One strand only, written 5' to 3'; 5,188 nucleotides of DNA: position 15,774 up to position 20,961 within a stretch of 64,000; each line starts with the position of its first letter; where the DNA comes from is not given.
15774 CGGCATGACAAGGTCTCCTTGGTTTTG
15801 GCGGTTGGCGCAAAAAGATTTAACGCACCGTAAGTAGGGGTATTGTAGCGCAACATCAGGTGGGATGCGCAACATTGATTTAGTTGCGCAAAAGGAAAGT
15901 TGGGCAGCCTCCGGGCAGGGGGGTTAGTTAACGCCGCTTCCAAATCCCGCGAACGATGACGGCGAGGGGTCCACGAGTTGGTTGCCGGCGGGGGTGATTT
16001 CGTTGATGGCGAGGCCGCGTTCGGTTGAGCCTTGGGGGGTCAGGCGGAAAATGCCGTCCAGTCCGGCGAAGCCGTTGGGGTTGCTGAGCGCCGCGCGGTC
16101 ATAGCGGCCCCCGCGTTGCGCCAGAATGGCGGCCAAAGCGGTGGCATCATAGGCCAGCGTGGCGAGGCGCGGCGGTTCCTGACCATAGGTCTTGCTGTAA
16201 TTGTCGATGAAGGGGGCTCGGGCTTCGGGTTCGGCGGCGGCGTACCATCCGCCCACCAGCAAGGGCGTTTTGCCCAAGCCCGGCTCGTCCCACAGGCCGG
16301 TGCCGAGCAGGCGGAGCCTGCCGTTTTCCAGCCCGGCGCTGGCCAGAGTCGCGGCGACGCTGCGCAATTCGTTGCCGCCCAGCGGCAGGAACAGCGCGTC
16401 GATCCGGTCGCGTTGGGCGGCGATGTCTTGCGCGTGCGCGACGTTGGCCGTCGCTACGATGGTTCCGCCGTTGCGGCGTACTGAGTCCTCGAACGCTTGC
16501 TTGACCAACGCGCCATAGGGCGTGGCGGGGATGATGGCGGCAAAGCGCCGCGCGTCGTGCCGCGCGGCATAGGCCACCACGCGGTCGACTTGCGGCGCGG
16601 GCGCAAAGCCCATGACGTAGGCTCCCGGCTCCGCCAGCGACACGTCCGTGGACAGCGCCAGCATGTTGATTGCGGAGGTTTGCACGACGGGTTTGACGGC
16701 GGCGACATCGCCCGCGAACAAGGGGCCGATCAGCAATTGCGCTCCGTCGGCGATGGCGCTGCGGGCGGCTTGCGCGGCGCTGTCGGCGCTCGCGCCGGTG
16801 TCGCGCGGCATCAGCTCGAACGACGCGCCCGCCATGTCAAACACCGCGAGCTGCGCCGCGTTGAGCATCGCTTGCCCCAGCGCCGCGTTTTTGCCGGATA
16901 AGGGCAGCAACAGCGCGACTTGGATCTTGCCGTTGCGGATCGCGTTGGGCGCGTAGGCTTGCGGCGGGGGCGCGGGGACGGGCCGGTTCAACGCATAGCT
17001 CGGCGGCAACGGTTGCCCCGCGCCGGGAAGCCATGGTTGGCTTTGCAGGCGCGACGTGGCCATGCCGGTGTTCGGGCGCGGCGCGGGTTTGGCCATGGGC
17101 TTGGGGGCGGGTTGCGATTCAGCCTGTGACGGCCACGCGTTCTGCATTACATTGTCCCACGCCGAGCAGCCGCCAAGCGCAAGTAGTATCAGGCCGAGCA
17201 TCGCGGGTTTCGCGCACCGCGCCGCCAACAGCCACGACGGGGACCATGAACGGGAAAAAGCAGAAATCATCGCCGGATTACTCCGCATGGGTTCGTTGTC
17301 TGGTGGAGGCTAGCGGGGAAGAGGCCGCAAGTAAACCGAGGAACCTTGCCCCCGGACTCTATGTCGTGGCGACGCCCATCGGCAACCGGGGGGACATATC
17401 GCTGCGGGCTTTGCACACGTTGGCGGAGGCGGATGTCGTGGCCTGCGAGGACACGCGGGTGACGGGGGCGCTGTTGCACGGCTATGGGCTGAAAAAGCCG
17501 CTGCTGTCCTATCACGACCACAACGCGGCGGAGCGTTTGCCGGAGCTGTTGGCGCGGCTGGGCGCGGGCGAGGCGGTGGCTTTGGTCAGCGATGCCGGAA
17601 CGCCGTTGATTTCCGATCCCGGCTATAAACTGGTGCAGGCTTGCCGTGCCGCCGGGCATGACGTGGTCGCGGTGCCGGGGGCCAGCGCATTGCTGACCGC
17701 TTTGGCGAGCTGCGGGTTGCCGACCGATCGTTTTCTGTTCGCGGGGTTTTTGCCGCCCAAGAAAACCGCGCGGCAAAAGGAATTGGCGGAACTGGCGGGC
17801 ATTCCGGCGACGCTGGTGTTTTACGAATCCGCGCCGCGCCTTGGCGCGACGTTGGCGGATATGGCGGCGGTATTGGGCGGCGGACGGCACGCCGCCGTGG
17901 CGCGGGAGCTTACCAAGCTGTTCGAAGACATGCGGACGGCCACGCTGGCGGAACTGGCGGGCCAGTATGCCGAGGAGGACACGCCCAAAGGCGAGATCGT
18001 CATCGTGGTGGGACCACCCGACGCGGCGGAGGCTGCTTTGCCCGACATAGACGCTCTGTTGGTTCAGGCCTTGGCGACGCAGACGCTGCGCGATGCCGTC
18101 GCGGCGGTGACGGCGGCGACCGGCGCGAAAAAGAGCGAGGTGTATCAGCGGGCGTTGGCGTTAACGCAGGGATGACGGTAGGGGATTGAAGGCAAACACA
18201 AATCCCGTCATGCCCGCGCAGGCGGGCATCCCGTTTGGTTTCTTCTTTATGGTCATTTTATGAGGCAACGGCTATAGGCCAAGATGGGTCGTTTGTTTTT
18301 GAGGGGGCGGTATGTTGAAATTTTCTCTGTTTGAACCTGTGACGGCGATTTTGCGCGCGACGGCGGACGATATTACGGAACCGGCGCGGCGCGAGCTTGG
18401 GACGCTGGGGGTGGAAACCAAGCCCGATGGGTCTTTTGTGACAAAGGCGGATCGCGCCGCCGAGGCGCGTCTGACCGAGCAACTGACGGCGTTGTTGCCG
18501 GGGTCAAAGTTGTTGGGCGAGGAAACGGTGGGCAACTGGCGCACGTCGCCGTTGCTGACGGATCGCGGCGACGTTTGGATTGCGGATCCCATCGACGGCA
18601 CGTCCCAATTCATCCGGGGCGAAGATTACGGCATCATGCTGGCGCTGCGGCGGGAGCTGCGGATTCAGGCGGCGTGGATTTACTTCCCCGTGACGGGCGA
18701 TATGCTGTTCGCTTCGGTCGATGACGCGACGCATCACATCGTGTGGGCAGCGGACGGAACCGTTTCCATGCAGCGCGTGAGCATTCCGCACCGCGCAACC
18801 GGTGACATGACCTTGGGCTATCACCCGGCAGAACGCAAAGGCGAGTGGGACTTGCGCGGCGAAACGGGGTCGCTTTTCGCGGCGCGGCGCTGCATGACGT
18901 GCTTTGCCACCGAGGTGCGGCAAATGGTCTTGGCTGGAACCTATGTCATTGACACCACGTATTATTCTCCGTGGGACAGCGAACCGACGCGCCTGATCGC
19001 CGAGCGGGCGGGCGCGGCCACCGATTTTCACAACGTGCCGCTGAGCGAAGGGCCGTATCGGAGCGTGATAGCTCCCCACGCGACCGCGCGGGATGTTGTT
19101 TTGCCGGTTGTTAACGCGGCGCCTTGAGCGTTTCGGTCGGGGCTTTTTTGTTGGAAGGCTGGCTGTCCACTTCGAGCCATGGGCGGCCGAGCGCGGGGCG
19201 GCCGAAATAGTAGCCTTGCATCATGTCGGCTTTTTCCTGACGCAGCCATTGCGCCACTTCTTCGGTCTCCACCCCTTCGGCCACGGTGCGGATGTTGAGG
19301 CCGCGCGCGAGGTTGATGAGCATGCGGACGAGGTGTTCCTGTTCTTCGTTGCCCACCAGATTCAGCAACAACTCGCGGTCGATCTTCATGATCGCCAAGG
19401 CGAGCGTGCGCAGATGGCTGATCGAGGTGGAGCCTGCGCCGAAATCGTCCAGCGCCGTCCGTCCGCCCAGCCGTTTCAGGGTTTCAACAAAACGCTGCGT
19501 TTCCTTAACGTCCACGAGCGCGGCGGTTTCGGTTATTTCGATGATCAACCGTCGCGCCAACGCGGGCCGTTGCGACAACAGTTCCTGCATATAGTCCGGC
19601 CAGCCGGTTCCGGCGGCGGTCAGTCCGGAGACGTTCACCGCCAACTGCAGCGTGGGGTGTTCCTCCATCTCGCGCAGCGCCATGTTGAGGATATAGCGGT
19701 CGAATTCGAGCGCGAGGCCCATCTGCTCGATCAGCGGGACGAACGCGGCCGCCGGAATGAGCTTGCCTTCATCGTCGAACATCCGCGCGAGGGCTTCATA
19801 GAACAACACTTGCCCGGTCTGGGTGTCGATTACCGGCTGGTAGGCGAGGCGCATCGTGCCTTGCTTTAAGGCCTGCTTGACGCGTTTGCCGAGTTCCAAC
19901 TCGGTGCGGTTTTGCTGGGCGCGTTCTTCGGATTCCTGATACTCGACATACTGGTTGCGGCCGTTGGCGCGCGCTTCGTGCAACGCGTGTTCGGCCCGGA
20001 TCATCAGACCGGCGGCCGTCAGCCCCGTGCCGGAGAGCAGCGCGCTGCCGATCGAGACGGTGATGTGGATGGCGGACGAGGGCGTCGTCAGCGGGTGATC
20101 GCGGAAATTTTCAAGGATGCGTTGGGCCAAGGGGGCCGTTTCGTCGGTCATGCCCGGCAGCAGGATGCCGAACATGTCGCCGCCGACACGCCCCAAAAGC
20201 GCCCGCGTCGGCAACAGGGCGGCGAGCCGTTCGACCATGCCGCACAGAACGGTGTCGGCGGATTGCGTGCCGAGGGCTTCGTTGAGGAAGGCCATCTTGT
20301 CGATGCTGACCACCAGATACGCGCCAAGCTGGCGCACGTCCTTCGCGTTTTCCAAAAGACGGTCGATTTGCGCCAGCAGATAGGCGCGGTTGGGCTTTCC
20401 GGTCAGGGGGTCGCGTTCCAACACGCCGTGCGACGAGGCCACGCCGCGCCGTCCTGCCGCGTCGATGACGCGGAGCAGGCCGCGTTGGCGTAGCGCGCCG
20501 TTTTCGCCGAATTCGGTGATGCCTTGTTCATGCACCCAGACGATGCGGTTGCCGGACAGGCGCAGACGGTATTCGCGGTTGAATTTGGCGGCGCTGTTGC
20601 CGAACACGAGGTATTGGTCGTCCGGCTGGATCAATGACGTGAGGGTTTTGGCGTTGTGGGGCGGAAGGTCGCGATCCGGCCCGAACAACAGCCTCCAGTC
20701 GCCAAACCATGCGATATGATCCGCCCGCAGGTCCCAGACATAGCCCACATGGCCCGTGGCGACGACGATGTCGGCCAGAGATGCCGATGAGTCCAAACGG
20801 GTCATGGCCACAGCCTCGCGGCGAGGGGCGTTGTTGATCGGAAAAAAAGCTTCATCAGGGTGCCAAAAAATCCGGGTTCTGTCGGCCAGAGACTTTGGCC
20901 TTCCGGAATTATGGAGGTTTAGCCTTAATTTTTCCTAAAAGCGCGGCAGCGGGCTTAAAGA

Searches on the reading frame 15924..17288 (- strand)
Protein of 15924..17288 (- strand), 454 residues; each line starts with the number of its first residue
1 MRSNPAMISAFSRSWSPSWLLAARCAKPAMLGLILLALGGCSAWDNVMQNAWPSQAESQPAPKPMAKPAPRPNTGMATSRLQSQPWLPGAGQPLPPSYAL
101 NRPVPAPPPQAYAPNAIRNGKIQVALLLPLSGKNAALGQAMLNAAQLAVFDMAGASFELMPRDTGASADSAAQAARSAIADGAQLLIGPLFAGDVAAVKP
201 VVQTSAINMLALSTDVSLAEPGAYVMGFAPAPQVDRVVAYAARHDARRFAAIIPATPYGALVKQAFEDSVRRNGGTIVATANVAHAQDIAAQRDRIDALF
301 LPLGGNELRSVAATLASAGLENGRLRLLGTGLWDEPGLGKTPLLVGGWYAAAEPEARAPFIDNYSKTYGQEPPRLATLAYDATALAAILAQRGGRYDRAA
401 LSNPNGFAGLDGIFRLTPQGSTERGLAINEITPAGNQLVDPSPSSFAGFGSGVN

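Call 27: find_encoding_contigs(protein=window:15924-17288:-, flank=10000, max_places=1)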
Protein window:15924-17288:- (454 aa): no gene with exactly this product is on record in the collection.

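Call 43: search_protein_families(library=pfam, proteins=[window:15924-17288:-], max_evalue=0.00001)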
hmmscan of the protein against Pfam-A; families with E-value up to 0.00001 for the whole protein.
window:15924-17288:- (454 aa): 2 families
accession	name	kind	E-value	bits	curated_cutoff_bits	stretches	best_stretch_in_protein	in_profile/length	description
PF13458.12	Peripla_BP_6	-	2.6e-35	123.2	31.7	1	121-401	1-304/343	Periplasmic binding protein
PF04348.19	LppC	-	3.8e-13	49.4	28.8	1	123-294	220-394/563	LppC putative lipoprotein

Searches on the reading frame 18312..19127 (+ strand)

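Call 43: search_protein_families(library=pfam, proteins=[window:18312-19127:+], max_evalue=0.00001)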
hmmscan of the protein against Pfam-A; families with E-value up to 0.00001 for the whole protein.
window:18312-19127:+ (271 aa): 1 family
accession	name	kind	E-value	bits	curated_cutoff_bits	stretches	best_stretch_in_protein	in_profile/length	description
PF00459.30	Inositol_P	-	9.1e-21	75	27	1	9-135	4-134/271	Inositol monophosphatase family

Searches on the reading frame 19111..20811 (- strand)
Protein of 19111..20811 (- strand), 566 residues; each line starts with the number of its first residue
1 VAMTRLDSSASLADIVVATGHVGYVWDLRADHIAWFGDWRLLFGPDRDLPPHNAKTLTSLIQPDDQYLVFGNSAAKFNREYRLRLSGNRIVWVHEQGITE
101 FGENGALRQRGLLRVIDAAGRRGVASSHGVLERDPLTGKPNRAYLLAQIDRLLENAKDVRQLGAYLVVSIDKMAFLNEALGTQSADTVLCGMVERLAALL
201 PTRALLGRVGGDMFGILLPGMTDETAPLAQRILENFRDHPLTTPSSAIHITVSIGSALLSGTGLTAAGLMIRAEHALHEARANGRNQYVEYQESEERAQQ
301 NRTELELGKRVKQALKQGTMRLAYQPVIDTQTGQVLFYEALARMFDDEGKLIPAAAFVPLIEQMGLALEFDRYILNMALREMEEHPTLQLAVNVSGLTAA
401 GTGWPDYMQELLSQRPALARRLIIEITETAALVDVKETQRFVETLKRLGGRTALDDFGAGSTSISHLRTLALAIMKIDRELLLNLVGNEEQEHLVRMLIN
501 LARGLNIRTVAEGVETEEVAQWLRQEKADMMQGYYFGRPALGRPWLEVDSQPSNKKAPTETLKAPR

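Call 43: search_protein_families(library=pfam, proteins=[window:19111-20811:-], max_evalue=0.00001)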
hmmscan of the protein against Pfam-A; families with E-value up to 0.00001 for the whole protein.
window:19111-20811:- (566 aa): 2 families
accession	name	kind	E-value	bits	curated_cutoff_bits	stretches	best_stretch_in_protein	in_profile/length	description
PF00563.25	EAL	-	2e-63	214.3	31.3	1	310-539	3-236/236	EAL domain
PF00990.26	GGDEF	-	1e-26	94.1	23.8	1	133-287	3-161/161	Diguanylate cyclase, GGDEF domain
